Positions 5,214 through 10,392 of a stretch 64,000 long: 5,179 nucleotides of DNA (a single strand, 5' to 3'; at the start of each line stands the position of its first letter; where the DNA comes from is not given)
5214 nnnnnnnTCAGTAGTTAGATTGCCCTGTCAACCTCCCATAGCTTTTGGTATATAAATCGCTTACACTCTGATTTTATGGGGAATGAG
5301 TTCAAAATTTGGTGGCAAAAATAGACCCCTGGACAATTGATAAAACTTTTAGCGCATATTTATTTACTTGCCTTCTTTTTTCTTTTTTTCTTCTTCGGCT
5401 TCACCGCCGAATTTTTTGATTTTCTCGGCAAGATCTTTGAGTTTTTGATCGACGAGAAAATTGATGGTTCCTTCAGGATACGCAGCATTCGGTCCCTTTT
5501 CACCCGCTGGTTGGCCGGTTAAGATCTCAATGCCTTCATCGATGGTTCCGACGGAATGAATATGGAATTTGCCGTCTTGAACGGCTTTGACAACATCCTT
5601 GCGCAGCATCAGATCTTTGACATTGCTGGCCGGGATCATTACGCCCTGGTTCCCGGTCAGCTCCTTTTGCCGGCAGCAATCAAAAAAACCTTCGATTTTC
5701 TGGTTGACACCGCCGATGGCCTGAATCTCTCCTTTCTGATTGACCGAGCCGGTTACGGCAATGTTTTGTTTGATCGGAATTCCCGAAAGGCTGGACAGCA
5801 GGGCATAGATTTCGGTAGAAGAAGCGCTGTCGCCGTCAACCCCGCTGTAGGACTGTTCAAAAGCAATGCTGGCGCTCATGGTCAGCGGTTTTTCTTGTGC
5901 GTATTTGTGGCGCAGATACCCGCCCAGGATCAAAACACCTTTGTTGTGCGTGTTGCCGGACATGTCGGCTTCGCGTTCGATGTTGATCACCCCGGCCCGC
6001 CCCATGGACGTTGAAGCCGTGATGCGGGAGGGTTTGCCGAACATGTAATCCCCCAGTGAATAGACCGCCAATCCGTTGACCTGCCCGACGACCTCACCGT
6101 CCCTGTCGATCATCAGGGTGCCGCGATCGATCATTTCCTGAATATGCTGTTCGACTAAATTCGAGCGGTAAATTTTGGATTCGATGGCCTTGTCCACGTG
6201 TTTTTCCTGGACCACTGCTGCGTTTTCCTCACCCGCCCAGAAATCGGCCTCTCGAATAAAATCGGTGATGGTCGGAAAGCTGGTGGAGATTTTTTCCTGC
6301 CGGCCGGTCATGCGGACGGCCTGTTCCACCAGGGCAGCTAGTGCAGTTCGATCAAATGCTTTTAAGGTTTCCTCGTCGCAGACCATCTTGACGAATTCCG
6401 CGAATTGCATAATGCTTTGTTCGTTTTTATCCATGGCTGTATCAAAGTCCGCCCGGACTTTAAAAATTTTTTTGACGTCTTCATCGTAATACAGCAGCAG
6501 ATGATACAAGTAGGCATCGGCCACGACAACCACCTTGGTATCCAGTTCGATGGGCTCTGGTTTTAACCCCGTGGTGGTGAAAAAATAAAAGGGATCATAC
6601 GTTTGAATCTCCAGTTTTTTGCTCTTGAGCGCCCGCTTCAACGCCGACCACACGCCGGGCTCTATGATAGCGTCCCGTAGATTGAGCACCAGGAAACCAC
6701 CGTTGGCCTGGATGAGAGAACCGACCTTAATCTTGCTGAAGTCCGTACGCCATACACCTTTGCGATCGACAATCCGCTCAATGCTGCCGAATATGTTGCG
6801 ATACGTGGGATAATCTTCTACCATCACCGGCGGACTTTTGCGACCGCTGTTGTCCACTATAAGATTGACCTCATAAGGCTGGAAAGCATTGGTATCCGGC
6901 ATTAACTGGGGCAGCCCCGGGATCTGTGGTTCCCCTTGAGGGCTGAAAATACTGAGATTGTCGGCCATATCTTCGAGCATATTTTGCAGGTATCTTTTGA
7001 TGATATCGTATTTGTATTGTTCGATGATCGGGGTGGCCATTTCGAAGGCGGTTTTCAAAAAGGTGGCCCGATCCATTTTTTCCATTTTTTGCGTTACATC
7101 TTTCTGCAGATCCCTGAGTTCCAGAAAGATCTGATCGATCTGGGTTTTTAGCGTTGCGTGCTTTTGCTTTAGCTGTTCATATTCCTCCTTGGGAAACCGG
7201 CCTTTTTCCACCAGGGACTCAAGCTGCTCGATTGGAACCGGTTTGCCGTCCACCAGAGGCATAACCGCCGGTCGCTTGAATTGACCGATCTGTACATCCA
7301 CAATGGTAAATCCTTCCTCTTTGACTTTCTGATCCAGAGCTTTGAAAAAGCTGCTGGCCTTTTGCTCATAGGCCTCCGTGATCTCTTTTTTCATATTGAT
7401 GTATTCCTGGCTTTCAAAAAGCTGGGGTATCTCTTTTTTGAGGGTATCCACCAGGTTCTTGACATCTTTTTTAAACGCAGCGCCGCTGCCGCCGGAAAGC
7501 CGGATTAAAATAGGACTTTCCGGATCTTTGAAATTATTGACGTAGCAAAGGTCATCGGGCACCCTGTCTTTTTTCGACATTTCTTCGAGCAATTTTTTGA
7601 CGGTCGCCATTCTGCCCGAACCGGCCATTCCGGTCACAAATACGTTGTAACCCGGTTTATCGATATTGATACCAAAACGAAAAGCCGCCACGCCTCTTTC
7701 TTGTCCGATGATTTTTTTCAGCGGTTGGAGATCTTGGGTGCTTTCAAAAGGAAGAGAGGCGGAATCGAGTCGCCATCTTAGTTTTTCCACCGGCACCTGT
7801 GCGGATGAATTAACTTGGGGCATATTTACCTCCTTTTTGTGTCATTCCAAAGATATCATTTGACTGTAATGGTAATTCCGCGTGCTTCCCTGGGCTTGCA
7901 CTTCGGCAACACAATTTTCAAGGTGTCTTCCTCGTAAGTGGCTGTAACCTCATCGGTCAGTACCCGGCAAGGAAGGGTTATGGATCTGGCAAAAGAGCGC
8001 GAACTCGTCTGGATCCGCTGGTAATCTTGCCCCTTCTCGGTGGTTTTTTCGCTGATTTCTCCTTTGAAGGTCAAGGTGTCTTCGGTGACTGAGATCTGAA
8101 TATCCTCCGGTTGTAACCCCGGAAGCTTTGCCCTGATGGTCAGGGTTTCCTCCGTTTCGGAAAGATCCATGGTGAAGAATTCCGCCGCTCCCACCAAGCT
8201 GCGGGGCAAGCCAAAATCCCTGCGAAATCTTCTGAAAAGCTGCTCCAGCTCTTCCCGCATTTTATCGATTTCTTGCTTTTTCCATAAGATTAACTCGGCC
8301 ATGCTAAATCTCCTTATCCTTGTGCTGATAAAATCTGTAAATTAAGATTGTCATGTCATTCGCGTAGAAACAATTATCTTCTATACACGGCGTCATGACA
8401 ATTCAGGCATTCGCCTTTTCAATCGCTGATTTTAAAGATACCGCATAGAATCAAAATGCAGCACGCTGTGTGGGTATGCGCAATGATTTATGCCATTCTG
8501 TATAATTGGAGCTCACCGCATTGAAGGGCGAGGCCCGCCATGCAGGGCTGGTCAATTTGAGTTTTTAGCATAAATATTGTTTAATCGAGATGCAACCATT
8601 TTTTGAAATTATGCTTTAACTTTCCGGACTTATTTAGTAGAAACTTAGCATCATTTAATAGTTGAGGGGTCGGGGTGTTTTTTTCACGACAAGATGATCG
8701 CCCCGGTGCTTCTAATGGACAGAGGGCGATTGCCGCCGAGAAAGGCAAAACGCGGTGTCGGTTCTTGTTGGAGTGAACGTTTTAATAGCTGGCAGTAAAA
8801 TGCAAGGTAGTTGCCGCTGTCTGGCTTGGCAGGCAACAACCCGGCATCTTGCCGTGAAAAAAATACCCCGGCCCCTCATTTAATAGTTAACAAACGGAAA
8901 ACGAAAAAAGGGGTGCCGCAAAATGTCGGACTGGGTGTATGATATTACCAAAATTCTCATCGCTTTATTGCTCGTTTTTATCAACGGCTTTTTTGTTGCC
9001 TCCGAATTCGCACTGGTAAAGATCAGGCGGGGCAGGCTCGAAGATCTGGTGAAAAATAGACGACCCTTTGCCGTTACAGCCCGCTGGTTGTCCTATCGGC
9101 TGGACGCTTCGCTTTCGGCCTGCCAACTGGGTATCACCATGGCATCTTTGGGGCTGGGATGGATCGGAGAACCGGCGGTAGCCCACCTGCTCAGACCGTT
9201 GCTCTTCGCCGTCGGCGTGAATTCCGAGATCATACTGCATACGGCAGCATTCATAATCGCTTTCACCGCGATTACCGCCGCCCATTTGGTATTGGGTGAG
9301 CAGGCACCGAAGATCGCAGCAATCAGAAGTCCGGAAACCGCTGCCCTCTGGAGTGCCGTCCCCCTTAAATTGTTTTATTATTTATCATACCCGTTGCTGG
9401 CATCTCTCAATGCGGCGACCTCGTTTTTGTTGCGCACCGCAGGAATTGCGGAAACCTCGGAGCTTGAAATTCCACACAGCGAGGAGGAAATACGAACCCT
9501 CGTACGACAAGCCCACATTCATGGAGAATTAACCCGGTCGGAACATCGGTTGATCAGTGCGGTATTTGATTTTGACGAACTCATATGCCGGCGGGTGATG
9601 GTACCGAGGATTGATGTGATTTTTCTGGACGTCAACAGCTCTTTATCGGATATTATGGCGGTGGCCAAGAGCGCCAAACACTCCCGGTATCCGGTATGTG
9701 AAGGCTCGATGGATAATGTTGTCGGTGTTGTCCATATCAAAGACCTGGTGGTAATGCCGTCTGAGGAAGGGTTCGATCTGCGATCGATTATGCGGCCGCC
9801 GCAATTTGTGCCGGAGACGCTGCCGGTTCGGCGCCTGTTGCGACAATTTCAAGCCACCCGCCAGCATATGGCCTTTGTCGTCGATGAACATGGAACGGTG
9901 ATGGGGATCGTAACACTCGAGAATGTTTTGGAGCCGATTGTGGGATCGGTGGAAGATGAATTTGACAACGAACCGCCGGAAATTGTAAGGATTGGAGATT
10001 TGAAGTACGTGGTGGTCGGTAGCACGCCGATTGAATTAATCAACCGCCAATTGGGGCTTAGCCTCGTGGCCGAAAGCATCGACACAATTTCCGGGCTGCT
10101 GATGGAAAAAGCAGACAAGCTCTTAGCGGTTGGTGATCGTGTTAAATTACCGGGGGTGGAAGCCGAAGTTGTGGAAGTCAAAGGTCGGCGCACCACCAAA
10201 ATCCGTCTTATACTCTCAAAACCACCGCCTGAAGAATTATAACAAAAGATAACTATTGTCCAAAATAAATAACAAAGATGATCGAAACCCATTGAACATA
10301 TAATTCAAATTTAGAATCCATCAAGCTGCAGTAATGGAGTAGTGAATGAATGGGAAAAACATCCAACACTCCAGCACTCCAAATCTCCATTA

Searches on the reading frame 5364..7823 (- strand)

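Call 30: search_protein_families(library=pfam, proteins=[window:5364-7823:-], max_evalue=0.00001)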
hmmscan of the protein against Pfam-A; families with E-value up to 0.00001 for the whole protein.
window:5364-7823:- (819 aa): 4 families
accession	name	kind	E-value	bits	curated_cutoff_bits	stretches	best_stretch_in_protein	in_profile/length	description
PF13654.12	AAA_32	-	5.5e-45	153.1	21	1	330-461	2-133/133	LonB-like, AAA domain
PF20436.4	LonB_AAA-LID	-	8.7e-24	83.8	22.4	1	490-553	2-65/65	Archaeal LonB, AAA+ ATPase LID domain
PF20437.3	LonC_helical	-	1.2e-12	48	24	1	91-124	1-34/34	Lon-like LonC helical domain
PF05362.19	Lon_C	-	6.5e-11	42.6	21.1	1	659-766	104-200/205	Lon protease (S16) C-terminal proteolytic domain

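Call 65: search_protein_families(library=ncbifam, proteins=[window:5364-7823:-], max_evalue=1e-10)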
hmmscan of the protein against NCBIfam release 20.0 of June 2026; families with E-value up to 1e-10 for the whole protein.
window:5364-7823:- (819 aa): 3 families
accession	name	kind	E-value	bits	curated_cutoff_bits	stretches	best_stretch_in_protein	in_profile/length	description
TIGR00764.1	lon_rel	equivalog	1.8e-38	132.6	516.6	1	320-767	161-591/608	ATP-dependent protease LonB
TIGR02902.1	spore_lonB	equivalog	4.9e-14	51.8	723.3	0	578-748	347-518/531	ATP-dependent protease LonB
TIGR02903.1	spore_lon_C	equivalog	6.9e-12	44.7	678.8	0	662-767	523-613/615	Lon family ATP-dependent protease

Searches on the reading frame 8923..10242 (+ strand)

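Call 31: search_protein_families(library=pfam, proteins=[window:8923-10242:+], max_evalue=0.00001)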
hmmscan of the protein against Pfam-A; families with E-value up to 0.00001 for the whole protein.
window:8923-10242:+ (439 aa): 3 families
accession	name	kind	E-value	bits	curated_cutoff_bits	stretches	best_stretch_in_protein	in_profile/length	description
PF01595.25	CNNM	-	5.4e-45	153.7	28.4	1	12-207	1-181/181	Cyclin M transmembrane N-terminal domain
PF00571.33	CBS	-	2.1e-15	57.2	24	1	287-338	2-54/57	CBS domain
PF03471.22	CorC_HlyC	-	2.4e-14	53.5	27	1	356-430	2-78/81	Transporter associated domain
